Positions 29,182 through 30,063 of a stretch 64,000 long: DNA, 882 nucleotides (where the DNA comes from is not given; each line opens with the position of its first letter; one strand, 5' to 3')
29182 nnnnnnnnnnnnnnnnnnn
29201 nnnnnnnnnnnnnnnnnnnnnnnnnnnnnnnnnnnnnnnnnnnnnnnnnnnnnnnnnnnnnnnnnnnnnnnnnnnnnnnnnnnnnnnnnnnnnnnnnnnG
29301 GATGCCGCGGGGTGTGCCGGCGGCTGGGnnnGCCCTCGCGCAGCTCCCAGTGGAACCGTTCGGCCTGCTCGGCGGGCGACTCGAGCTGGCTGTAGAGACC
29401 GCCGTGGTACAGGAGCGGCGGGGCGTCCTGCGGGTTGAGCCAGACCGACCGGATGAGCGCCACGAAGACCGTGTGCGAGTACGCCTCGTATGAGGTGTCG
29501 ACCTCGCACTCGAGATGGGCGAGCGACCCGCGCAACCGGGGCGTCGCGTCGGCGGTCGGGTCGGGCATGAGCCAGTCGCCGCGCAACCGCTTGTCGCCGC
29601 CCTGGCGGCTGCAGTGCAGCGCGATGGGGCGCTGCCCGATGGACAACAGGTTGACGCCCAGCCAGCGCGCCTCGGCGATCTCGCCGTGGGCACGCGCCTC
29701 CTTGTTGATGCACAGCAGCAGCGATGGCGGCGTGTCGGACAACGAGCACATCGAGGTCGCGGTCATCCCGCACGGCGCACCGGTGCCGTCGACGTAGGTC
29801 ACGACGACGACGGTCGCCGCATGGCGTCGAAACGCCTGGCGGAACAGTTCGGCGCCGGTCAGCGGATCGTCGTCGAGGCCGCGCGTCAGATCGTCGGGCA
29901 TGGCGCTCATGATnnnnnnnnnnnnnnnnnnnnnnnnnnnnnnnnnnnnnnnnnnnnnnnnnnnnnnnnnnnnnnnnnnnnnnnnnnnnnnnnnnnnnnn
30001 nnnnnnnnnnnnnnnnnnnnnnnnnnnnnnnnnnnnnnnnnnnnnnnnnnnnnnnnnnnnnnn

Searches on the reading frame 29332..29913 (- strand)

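Call 51: search_protein_families(library=pfam, proteins=[window:29332-29913:-], max_evalue=0.001)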
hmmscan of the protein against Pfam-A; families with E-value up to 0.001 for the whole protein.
window:29332-29913:- (194 aa): 1 family
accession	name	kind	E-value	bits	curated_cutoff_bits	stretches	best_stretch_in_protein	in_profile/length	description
PF01613.24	Flavin_Reduct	-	4e-30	105.4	27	1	28-177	1-152/153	Flavin reductase like domain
